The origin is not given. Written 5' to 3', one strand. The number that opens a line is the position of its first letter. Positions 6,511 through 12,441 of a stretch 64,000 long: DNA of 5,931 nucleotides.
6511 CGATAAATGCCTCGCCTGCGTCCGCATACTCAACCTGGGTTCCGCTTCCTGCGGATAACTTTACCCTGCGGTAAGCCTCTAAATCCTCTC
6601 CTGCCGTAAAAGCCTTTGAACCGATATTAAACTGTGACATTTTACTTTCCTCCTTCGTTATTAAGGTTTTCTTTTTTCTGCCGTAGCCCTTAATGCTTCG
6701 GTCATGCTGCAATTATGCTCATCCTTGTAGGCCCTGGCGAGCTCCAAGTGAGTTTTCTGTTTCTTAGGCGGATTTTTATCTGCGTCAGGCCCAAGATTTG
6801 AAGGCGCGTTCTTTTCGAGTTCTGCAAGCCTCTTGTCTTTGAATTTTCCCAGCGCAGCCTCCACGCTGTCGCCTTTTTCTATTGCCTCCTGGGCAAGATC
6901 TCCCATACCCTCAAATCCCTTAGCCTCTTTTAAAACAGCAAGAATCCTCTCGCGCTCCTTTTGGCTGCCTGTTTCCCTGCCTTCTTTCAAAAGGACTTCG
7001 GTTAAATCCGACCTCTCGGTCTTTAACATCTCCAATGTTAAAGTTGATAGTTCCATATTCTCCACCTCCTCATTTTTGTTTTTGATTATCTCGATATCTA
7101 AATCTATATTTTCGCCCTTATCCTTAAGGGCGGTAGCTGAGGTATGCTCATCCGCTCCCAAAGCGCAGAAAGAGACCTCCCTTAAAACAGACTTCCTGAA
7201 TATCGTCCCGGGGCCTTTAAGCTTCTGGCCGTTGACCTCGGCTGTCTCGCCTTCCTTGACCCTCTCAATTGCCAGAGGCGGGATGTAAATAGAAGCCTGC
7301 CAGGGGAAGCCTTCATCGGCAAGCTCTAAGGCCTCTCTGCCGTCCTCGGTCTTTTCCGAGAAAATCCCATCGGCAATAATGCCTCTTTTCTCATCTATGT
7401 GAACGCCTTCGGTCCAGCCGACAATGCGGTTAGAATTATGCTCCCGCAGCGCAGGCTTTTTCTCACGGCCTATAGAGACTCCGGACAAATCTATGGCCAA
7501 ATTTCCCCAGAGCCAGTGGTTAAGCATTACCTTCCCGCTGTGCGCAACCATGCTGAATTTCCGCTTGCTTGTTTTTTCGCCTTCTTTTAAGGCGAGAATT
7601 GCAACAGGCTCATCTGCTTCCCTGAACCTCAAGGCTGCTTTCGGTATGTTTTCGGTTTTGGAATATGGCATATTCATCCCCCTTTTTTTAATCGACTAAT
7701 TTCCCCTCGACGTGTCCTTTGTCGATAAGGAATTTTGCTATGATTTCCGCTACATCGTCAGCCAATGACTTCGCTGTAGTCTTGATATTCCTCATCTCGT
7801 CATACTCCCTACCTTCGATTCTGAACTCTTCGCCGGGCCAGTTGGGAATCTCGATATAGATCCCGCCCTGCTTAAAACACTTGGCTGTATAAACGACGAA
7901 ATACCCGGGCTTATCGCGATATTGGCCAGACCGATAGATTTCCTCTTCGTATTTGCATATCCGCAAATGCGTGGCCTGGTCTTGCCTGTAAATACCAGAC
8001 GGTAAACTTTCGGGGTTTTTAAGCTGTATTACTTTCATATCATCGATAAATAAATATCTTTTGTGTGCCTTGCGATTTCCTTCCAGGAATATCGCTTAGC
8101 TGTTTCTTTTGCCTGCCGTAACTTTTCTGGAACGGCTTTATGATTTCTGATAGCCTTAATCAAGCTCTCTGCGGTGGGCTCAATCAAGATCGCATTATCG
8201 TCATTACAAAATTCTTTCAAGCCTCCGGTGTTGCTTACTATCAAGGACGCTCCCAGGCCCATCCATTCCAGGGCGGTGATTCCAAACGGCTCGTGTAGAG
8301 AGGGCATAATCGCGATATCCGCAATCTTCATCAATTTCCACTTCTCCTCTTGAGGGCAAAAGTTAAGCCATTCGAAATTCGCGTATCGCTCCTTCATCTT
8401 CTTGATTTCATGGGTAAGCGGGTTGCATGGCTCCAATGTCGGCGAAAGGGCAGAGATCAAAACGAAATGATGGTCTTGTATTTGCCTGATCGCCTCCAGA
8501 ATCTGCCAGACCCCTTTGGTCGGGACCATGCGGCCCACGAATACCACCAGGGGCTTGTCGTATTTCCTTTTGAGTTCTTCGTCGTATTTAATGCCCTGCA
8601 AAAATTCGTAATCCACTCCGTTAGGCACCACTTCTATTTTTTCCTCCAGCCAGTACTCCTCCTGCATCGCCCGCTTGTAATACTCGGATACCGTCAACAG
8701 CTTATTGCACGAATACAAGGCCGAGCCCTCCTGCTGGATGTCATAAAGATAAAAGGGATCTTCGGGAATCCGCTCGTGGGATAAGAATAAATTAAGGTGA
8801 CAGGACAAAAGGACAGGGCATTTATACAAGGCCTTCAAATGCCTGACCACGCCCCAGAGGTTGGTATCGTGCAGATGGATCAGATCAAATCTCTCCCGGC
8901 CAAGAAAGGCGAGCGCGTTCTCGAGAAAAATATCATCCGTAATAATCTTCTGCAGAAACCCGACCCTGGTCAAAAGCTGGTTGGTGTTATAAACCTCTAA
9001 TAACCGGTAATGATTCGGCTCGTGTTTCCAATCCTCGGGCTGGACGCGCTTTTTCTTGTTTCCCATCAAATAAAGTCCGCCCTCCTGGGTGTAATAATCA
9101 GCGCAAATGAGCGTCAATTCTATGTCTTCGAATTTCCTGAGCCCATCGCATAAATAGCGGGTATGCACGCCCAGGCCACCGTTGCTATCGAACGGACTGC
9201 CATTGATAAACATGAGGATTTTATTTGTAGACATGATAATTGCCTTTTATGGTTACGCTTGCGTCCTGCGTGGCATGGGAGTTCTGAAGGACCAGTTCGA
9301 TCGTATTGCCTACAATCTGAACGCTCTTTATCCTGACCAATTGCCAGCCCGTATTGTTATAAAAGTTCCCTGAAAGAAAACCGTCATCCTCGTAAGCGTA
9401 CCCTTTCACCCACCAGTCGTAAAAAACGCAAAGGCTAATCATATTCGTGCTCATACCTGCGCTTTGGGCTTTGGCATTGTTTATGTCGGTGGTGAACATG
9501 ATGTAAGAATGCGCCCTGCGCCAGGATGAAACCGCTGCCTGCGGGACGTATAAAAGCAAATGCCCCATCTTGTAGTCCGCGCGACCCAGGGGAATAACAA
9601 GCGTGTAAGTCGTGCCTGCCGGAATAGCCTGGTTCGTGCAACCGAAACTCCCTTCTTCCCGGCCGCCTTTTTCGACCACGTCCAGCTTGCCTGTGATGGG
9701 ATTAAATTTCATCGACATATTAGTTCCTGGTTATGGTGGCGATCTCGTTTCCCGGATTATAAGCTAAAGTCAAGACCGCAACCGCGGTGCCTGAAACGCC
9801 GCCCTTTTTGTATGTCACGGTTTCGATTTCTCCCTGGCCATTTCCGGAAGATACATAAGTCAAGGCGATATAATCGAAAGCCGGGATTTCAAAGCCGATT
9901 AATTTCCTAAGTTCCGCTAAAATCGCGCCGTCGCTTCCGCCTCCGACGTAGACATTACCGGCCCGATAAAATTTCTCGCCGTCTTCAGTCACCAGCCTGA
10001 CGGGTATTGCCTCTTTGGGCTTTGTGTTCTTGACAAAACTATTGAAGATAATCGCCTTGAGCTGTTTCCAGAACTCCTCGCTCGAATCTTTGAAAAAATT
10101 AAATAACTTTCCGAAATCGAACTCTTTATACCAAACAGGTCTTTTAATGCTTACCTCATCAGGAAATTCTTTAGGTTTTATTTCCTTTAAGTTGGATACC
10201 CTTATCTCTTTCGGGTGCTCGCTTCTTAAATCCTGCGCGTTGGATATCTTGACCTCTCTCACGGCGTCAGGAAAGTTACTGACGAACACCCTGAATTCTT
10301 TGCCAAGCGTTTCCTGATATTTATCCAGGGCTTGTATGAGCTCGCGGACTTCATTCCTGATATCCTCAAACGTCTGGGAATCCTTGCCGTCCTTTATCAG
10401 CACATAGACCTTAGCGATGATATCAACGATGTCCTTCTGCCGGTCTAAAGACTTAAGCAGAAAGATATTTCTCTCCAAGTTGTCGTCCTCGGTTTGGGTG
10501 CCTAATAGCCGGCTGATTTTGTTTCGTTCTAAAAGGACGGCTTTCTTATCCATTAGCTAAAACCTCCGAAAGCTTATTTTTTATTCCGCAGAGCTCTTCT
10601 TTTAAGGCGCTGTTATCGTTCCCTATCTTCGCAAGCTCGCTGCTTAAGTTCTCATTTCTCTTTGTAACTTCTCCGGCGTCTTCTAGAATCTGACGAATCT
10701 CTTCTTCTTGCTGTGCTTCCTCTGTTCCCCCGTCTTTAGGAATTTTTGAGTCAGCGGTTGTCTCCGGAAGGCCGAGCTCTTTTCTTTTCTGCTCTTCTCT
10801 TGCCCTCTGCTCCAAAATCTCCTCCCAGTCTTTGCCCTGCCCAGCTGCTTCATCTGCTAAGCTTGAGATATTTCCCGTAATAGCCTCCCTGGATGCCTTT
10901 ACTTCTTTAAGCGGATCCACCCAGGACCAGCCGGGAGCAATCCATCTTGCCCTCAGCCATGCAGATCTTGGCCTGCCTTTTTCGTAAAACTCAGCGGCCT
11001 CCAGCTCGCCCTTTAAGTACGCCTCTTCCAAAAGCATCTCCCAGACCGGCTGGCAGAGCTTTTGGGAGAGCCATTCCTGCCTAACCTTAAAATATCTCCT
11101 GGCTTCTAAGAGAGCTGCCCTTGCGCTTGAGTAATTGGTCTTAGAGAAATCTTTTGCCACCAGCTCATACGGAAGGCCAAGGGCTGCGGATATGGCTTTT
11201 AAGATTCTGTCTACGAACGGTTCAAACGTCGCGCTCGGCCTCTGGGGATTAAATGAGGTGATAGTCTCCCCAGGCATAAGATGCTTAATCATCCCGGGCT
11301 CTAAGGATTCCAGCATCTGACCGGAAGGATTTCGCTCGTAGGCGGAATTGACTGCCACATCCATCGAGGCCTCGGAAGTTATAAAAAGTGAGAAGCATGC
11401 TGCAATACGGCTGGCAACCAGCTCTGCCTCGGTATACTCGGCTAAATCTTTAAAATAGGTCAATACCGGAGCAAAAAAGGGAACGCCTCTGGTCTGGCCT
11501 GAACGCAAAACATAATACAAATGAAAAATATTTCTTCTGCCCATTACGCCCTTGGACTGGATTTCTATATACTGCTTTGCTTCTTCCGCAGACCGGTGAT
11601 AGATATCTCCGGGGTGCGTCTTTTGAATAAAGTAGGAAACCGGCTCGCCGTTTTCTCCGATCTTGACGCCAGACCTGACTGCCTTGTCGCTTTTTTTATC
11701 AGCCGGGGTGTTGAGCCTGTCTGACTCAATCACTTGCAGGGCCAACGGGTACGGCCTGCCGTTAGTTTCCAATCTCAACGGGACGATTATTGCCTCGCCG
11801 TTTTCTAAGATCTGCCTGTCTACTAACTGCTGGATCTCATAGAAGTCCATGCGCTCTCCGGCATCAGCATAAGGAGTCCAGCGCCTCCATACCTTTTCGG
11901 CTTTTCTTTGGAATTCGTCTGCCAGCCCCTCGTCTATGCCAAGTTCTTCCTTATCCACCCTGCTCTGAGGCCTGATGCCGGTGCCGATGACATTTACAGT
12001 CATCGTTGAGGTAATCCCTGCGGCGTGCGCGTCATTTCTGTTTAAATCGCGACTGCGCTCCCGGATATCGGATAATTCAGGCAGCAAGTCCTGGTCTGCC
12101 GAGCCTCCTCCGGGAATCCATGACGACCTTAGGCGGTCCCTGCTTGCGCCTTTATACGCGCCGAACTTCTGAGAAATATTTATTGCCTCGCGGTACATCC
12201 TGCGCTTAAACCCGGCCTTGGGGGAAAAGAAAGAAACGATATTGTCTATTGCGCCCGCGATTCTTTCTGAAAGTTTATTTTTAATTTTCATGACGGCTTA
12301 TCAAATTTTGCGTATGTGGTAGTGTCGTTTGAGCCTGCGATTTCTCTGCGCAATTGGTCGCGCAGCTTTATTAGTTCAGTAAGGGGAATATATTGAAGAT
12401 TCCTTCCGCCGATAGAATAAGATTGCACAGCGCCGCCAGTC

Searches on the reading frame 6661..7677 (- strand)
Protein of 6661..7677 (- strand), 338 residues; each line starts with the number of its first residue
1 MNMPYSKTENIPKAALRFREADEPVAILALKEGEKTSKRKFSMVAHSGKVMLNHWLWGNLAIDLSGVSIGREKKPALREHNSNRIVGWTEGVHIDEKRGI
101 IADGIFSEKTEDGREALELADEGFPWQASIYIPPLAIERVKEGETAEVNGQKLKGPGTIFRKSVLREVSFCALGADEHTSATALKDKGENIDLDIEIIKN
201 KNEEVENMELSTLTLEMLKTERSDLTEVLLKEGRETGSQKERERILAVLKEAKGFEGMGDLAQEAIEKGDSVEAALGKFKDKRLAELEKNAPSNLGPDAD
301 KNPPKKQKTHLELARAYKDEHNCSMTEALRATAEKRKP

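Call 60: search_protein_families(library=phrogs, max_evalue=0.001, proteins=[window:6661-7677:-])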
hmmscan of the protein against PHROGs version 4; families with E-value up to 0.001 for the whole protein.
window:6661-7677:- (338 aa): 1 family
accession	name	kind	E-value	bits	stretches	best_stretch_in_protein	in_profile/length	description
phrog_3244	-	head and packaging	6.2e-28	99.4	1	16-235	11-221/326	head maturation protease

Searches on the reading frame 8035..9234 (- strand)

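Call 60: search_protein_families(library=phrogs, max_evalue=0.001, proteins=[window:8035-9234:-])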
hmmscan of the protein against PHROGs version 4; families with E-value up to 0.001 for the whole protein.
window:8035-9234:- (399 aa): 3 families
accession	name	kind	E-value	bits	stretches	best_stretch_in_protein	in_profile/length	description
phrog_2170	-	moron, auxiliary metabolic gene and host takeover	3.3e-17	63.6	1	172-388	124-362/374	glycosyltransferase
phrog_4356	-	moron, auxiliary metabolic gene and host takeover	3e-10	40.8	1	161-384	73-283/307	glycosyltransferase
phrog_30253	-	moron, auxiliary metabolic gene and host takeover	5.1e-05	23.3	1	203-365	193-348/488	glycosyltransferase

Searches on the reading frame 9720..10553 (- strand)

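Call 60: search_protein_families(library=phrogs, max_evalue=0.001, proteins=[window:9720-10553:-])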
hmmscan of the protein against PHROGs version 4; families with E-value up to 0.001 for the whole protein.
window:9720-10553:- (277 aa): 1 family
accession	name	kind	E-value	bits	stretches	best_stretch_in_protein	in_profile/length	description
phrog_26903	-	unknown function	1.6e-10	41.7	1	217-269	5-53/62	-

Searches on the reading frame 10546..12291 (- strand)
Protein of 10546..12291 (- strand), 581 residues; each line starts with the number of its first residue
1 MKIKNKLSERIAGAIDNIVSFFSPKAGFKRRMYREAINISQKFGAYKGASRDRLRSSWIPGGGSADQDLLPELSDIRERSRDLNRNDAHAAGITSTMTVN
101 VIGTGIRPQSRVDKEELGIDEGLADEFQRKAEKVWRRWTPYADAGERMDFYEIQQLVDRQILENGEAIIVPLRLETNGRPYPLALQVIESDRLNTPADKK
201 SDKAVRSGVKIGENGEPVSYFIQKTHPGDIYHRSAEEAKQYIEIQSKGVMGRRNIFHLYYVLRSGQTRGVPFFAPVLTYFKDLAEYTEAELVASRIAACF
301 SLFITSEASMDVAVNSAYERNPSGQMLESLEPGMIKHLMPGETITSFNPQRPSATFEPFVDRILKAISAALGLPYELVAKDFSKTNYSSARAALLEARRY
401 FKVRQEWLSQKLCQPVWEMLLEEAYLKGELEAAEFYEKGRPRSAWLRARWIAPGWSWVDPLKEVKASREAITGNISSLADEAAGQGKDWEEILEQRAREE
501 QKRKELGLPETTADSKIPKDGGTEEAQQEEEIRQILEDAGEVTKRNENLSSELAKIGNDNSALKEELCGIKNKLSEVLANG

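Call 60: search_protein_families(library=phrogs, max_evalue=0.001, proteins=[window:10546-12291:-])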
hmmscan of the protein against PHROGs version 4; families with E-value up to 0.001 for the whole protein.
window:10546-12291:- (581 aa): 4 families
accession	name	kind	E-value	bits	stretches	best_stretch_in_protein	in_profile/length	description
phrog_21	-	head and packaging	4.1e-128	430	1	13-551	9-544/1362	portal protein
phrog_537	-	head and packaging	5.3e-60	203.5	1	302-531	4-227/233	portal protein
phrog_3993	-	unknown function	2.4e-06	28.6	1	57-209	37-193/195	-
phrog_5862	-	unknown function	8.7e-06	26.8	1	458-531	3-76/81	-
